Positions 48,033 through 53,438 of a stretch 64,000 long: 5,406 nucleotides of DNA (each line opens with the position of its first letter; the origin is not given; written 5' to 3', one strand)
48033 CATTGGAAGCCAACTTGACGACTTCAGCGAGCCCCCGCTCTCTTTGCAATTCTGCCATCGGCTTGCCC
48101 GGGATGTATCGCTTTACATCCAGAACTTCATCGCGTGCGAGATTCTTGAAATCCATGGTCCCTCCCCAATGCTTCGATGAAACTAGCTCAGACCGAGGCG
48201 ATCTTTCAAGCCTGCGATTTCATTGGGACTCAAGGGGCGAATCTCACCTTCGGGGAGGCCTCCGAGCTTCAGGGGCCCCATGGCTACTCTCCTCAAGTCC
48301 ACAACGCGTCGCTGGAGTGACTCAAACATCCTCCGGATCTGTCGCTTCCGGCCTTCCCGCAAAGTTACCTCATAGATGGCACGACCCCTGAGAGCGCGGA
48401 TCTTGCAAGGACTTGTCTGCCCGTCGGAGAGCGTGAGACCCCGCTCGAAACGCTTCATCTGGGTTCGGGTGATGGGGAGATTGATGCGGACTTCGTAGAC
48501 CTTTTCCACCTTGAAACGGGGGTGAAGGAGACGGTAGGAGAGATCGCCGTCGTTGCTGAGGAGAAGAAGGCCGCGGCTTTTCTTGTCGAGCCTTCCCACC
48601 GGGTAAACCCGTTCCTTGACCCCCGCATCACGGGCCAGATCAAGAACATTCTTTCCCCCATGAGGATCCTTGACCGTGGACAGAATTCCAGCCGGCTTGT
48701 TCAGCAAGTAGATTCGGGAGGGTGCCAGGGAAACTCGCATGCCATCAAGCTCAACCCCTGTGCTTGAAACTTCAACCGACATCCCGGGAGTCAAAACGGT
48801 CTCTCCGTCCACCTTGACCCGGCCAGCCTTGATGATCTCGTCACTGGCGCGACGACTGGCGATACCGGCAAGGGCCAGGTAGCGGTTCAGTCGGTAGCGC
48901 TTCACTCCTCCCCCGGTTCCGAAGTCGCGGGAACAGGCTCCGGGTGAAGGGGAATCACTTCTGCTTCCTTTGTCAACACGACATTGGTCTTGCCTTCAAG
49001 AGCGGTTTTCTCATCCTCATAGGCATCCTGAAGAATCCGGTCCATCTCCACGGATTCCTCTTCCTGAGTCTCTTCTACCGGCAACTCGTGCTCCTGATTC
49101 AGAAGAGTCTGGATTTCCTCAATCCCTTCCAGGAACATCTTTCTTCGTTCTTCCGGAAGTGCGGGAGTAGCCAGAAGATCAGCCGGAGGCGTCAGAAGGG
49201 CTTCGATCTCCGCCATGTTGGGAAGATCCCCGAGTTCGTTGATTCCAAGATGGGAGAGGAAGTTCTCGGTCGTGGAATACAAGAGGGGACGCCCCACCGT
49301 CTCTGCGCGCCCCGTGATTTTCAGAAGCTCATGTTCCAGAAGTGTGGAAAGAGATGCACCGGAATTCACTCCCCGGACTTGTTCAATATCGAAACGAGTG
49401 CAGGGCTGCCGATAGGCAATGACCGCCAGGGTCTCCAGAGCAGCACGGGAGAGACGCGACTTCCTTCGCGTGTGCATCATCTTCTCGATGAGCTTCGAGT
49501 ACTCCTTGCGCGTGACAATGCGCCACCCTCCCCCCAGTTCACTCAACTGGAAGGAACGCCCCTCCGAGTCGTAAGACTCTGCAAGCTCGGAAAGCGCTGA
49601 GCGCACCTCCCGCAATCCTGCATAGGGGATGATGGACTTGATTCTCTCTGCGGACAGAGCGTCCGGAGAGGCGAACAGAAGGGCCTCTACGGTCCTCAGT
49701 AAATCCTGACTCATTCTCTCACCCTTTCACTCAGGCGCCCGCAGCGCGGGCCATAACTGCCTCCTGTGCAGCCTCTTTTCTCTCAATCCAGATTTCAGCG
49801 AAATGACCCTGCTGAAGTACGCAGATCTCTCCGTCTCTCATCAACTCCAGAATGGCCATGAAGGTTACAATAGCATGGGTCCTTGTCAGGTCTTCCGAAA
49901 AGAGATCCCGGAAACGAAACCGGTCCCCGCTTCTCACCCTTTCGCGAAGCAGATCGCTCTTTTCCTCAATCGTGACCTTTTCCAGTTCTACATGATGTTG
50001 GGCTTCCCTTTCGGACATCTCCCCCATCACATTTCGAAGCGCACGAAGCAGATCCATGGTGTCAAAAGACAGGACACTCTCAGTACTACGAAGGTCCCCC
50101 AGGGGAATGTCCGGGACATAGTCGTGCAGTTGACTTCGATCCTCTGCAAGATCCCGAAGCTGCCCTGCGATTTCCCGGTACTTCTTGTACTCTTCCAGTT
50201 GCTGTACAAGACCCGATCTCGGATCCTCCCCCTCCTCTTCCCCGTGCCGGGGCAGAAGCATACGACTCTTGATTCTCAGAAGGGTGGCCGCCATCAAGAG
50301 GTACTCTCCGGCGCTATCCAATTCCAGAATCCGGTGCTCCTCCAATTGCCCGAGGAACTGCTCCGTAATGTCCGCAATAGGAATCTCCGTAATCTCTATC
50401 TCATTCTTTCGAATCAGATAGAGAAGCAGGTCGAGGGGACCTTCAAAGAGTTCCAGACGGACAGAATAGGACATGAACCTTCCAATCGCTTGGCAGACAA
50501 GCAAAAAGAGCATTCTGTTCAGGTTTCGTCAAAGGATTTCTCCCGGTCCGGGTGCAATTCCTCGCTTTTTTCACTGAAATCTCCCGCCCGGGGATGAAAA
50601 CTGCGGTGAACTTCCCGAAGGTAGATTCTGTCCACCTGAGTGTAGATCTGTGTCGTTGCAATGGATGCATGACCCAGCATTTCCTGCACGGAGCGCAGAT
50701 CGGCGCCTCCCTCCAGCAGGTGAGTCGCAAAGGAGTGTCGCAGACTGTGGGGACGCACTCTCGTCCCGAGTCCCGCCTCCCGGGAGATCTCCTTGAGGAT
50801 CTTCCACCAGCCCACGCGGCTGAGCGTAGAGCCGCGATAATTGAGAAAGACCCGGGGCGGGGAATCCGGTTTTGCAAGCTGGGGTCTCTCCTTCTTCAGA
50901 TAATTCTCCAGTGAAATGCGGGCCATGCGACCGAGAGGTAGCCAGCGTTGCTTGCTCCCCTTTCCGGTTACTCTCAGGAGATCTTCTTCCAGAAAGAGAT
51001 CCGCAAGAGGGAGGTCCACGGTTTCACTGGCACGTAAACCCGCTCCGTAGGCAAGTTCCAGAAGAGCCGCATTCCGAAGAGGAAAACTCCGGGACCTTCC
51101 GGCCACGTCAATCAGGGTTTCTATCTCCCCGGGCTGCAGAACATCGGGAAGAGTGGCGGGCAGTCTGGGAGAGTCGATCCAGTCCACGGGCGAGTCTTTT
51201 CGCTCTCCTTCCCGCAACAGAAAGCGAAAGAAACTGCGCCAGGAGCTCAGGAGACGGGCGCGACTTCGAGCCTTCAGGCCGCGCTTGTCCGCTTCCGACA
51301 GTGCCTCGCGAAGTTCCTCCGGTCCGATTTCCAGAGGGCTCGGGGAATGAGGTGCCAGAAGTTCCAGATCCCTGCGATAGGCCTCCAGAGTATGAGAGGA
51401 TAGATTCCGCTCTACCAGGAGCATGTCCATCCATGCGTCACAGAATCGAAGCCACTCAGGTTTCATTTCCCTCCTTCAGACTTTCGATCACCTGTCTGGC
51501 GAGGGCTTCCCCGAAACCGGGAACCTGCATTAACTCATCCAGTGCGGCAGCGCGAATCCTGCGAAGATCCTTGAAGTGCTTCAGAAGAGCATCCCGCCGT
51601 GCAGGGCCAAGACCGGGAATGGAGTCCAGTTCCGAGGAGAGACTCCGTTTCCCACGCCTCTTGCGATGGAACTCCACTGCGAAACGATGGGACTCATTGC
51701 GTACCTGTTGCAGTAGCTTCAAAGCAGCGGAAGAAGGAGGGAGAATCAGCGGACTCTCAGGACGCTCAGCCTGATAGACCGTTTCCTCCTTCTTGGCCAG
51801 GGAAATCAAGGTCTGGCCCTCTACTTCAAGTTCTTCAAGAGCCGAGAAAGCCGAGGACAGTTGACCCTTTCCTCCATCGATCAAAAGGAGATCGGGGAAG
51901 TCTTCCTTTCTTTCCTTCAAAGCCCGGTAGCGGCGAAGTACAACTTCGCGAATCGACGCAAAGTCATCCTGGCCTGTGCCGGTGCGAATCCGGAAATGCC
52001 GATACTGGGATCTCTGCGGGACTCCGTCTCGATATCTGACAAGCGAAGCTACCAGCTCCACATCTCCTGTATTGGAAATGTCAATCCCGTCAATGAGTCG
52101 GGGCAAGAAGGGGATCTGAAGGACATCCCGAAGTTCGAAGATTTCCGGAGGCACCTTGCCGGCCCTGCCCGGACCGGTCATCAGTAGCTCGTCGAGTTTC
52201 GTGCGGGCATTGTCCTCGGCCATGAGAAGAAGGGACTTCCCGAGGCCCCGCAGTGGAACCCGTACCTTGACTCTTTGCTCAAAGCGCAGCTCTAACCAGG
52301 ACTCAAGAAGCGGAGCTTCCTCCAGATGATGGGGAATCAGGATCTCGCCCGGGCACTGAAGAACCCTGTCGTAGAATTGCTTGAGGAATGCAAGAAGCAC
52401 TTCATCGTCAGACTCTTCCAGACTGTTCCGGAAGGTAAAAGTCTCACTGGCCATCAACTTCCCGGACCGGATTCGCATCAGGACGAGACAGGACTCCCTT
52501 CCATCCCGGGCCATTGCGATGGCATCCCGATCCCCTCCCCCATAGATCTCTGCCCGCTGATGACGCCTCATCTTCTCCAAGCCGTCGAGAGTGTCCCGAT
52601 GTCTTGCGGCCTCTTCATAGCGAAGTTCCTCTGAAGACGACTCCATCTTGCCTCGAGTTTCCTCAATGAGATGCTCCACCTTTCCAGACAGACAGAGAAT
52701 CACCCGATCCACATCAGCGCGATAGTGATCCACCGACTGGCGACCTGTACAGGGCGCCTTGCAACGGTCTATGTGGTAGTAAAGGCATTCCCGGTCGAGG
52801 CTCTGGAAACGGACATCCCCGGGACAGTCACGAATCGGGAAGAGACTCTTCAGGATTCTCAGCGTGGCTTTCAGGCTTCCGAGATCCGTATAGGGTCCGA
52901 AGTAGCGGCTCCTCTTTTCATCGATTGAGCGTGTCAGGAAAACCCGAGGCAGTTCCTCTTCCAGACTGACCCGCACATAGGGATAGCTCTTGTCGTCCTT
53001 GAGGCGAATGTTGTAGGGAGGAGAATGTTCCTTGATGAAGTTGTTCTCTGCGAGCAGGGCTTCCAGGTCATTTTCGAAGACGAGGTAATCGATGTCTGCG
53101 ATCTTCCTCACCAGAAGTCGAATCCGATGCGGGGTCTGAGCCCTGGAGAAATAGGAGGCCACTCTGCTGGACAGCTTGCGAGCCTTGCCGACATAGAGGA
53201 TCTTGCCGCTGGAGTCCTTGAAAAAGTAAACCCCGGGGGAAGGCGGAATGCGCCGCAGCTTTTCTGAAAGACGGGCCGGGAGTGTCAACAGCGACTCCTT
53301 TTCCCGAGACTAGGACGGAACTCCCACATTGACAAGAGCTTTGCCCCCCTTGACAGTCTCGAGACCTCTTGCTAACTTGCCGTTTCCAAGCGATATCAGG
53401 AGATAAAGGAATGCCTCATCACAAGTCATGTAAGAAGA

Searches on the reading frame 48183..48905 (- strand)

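Call 29: search_protein_families(library=pfam, proteins=[window:48183-48905:-])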
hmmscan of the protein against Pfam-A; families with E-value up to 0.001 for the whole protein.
window:48183-48905:- (240 aa): 2 families
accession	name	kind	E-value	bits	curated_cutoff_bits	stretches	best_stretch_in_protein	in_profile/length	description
PF00849.27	PseudoU_synth_2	-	1.8e-22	80.6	26.8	1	65-196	2-152/152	RNA pseudouridylate synthase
PF01479.30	S4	-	5.8e-09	36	22.8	1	5-46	2-44/48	S4 domain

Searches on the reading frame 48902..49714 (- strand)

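Call 29: search_protein_families(library=pfam, proteins=[window:48902-49714:-])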
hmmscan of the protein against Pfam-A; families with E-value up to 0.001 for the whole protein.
window:48902-49714:- (270 aa): 1 family
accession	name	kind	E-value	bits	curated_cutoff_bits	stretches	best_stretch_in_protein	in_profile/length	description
PF04079.22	SMC_ScpB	-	8.2e-54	181.9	27.4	1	8-166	2-159/160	Segregation and condensation complex subunit ScpB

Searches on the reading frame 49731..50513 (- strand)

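Call 29: search_protein_families(library=pfam, proteins=[window:49731-50513:-])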
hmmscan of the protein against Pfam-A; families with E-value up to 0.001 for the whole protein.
window:49731-50513:- (260 aa): 1 family
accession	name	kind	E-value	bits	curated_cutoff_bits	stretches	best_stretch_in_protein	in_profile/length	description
PF02616.19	SMC_ScpA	-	2.4e-30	106.7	24.6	1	33-243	1-229/232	Segregation and condensation protein ScpA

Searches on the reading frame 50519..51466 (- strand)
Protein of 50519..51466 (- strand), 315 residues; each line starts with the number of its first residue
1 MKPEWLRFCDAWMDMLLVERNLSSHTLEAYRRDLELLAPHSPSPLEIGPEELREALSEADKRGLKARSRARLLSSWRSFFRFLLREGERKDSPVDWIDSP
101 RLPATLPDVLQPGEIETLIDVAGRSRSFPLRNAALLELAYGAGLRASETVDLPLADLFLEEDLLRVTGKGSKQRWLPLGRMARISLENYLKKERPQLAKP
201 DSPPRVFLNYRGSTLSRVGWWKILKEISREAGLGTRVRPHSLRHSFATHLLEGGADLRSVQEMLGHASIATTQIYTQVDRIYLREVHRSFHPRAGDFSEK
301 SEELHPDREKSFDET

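Call 8: search_protein_families(library=pfam, proteins=[window:50519-51466:-])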
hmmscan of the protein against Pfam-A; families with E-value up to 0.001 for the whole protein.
window:50519-51466:- (315 aa): 2 families
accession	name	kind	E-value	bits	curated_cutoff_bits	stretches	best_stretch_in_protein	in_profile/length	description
PF00589.27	Phage_integrase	-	5.3e-42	143.9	27.1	1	109-279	2-169/172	Phage integrase family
PF02899.23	Phage_int_SAM_1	-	1.4e-18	67.4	22.3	1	10-87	2-83/83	Phage integrase, N-terminal SAM-like domain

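Call 10: search_protein_families(library=ncbifam, proteins=[window:50519-51466:-])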
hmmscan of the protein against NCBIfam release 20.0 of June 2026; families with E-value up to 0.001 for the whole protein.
window:50519-51466:- (315 aa): 12 families
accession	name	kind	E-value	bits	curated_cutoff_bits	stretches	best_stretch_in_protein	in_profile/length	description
TIGR02225.1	recomb_XerD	equivalog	3.8e-93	312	329.6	1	11-294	2-290/290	site-specific tyrosine recombinase XerD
NF001399.0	PRK00283.1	subfamily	6.2e-92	308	279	1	9-294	9-299/300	tyrosine recombinase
TIGR02224.1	recomb_XerC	equivalog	8.5e-85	284.7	335.15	1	11-294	2-293/295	tyrosine recombinase XerC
NF040815.2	recomb_XerA_Arch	equivalog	3.3e-50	171.1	220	1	19-286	9-262/263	site-specific tyrosine recombinase/integron integrase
NF002331.0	PRK01287.1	subfamily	1.8e-47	162.1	371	1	59-302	90-336/365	site-specific tyrosine recombinase XerC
TIGR02249.1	integrase_gron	subfamily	8.2e-30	104.2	265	2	223-279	245-301/315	integron integrase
NF003462.0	PRK05084.1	equivalog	4e-27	94.9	267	1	131-281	196-347/360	tyrosine recombinase XerS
NF011946.0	PRK15417.1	equivalog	5e-20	71.9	435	2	223-281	260-318/337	integron integrase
NF007371.0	PRK09871.1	subfamily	1.2e-18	67.4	222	1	130-278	26-174/198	tyrosine-type DNA invertase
NF007370.0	PRK09870.1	subfamily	3.8e-16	59.3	221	1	110-278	13-179/200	tyrosine-type DNA invertase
NF040693.1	recomb_GmtY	equivalog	1.2e-08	34.7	340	1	238-279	392-433/441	gamma-mobile-trio recombinase GmtY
NF002685.0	PRK02436.1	equivalog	5.7e-05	23.1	178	1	15-275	7-243/245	site-specific tyrosine recombinase XerD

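Call 38: search_solved_structures(query=window:50519-51466:-, max_evalue=1e-10, show_alignments=1)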
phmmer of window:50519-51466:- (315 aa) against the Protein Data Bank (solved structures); distinct sequences matched with E-value up to 1e-10: 8.
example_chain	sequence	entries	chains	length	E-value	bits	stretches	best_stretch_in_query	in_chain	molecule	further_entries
1a0p_A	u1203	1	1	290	2.8e-57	197.8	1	10-288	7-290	SITE-SPECIFIC RECOMBINASE XERD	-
5dcf_A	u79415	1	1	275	2.3e-41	145.5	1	112-299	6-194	Tyrosine recombinase XerD,DNA translocase FtsK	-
4a8e_A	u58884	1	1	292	1.2e-34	123.4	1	55-286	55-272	PROBABLE TYROSINE RECOMBINASE XERC-LIKE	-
9i5v_14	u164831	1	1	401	6.1e-30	108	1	53-295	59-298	Ribosome-associated translation inhibitor RaiA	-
5hxy_A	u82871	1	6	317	4.5e-26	95.3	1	17-293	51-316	Tyrosine recombinase XerA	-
2a3v_A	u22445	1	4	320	1.4e-21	80.5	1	222-278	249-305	site-specific recombinase IntI4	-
5jjv_A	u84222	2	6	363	1.8e-17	67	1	119-286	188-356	Tyrosine recombinase XerH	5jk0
5vfz_A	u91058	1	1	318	6.2e-17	65.2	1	62-279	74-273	Gp33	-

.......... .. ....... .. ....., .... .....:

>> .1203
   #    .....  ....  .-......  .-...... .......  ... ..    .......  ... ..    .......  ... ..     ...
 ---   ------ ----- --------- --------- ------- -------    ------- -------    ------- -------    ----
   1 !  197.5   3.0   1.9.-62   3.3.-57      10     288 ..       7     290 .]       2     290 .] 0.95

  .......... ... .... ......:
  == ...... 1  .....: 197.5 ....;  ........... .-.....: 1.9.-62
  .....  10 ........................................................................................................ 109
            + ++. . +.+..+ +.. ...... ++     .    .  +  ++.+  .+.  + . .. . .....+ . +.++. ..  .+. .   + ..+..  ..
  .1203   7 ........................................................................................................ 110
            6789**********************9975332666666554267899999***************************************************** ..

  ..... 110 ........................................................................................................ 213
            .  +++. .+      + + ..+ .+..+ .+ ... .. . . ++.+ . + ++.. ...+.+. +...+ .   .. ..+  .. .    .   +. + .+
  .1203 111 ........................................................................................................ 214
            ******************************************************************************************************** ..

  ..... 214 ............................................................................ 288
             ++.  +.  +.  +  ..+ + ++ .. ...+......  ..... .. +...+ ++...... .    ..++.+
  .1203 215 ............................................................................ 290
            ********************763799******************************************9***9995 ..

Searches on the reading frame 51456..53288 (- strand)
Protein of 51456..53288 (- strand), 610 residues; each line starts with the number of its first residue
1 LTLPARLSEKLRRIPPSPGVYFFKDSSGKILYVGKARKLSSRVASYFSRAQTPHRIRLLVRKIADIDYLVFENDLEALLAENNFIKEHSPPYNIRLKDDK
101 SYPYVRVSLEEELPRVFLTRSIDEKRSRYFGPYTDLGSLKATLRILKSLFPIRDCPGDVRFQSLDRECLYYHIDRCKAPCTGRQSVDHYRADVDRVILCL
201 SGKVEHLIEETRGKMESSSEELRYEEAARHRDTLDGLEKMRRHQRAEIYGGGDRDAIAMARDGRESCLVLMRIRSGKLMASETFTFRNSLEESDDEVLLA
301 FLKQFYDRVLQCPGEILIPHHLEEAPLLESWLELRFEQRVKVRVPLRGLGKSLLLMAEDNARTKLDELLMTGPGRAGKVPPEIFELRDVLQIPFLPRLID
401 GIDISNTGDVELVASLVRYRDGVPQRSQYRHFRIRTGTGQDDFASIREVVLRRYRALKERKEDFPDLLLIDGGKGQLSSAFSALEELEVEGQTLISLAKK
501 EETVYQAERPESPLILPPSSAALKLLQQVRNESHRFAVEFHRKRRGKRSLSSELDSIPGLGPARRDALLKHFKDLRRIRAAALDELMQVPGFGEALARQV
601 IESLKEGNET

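Call 29: search_protein_families(library=pfam, proteins=[window:51456-53288:-])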
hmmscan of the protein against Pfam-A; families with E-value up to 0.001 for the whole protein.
window:51456-53288:- (610 aa): 7 families
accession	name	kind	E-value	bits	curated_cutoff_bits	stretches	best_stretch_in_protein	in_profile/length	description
PF08459.17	UvrC_RNaseH_dom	-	4.3e-46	157.1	22.3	1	388-538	2-159/159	UvrC RNAse H endonuclease domain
PF22920.2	UvrC_RNaseH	-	1.3e-32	112.6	24.3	1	253-367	1-115/116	UvrC Ribonuclease H-like domain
PF14520.12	HHH_5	-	4.5e-13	49.9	27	1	552-606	2-57/57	Helix-hairpin-helix domain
PF01541.30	GIY-YIG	-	1.2e-07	32.4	22.6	1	18-93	2-78/78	GIY-YIG catalytic domain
PF00633.29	HHH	-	1.6e-06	28.1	24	0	575-602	2-29/30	Helix-hairpin-helix motif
PF02151.25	UVR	-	3.5e-06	27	21.5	1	207-239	3-35/36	UvrB/uvrC motif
PF12826.13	HHH_2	-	3.7e-06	27.5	27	1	556-604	7-55/64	Helix-hairpin-helix motif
